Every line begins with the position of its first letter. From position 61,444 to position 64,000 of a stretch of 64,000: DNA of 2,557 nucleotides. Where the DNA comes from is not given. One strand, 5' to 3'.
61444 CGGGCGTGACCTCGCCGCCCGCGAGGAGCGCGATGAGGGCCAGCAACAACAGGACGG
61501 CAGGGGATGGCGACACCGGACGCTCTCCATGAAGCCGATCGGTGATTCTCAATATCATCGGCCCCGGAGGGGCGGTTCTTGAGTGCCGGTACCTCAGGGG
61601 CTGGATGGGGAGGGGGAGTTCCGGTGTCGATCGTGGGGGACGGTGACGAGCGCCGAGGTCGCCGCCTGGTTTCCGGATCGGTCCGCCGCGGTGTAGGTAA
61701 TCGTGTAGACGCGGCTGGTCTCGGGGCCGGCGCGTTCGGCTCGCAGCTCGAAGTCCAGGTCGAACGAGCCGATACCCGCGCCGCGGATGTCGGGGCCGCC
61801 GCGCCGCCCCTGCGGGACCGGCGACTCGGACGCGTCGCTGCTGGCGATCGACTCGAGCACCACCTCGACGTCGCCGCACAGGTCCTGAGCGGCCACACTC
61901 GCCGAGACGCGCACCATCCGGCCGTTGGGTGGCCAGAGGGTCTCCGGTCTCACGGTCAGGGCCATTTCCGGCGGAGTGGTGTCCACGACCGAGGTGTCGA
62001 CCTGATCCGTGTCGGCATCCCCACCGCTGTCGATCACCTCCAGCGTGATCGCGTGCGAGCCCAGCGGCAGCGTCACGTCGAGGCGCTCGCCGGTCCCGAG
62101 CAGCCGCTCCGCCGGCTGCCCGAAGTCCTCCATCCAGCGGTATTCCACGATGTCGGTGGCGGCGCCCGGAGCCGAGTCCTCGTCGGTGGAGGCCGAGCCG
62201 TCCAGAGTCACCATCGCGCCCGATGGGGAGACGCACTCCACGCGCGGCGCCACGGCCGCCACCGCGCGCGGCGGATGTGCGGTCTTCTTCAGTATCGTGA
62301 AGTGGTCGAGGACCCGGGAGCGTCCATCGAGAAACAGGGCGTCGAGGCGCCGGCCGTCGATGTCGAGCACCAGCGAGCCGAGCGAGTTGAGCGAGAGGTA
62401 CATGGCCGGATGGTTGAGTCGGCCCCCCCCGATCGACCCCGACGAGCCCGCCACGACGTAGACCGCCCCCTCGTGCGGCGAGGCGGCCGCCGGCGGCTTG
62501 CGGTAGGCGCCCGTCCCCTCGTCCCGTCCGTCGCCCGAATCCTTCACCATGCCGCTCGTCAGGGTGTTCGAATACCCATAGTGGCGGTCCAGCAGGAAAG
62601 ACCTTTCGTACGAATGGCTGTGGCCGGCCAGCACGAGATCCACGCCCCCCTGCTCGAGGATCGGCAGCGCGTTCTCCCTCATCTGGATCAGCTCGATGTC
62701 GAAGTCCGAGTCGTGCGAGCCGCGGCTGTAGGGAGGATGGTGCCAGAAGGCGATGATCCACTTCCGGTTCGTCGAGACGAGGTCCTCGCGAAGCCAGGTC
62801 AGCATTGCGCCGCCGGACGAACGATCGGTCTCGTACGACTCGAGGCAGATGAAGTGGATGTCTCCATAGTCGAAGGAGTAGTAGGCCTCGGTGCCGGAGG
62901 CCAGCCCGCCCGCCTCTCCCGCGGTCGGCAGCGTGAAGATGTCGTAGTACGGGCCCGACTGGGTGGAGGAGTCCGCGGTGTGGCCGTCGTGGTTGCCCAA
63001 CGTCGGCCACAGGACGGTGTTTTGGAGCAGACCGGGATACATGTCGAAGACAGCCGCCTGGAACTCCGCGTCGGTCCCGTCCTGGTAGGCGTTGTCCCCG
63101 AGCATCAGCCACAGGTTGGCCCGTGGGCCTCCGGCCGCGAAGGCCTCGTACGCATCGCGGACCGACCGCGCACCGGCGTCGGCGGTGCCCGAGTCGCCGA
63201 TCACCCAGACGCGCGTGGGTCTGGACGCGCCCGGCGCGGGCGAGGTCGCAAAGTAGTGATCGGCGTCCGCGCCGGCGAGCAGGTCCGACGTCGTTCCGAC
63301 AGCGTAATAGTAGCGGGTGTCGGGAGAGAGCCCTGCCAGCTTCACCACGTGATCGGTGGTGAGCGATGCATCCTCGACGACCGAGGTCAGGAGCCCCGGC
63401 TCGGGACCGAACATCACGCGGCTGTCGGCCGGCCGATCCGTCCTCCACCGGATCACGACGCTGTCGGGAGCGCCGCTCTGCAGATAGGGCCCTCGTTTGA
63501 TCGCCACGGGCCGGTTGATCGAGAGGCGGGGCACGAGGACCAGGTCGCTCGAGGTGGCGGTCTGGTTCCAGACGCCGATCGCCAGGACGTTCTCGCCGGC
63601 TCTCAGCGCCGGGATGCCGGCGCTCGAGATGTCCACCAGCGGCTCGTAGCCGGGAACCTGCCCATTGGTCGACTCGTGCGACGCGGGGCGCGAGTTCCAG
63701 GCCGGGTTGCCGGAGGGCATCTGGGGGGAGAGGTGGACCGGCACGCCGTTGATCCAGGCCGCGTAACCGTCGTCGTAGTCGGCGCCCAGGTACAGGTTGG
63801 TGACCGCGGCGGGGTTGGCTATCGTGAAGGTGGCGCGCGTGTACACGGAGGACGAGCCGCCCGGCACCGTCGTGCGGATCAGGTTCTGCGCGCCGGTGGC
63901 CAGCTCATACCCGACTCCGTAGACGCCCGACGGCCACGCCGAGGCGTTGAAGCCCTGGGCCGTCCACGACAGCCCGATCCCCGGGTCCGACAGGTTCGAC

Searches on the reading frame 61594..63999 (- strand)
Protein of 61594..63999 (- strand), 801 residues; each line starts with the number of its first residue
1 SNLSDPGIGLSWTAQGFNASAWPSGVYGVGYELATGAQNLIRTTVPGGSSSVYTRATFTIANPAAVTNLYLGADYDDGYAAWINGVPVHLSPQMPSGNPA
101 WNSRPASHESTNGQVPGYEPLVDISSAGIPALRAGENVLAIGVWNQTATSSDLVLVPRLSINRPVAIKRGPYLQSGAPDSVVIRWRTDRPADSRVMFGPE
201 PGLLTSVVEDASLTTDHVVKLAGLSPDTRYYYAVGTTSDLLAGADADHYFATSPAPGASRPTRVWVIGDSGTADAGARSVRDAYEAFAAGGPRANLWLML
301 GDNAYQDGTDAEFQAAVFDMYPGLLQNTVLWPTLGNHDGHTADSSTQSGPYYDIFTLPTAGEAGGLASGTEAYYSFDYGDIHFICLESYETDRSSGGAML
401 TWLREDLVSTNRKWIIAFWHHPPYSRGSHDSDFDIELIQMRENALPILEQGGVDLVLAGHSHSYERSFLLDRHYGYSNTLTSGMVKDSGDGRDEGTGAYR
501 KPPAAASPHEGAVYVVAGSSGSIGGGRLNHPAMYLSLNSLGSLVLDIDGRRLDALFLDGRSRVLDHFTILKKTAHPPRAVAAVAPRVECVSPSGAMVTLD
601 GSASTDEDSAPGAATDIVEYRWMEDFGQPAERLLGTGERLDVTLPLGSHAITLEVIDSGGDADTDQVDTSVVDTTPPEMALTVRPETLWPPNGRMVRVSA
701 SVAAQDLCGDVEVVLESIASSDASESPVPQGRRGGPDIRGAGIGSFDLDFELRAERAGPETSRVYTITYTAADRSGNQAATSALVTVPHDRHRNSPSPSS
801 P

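Call 27: search_protein_families(library=pfam, proteins=[window:61594-63999:-], max_evalue=0.001)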
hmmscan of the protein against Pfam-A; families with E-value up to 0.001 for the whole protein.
window:61594-63999:- (801 aa): 3 families
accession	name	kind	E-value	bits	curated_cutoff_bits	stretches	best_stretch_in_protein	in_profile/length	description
PF00149.33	Metallophos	-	1.1e-16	62.2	21.5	1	263-464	2-191/191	Calcineurin-like phosphoesterase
PF16656.11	Pur_ac_phosph_N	-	3.5e-09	37.5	30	1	173-239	6-83/93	Purple acid Phosphatase, N-terminal domain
PF22352.2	K319L-like_PKD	-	0.00051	20.4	27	0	594-669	11-82/84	K319L-like, PKD domain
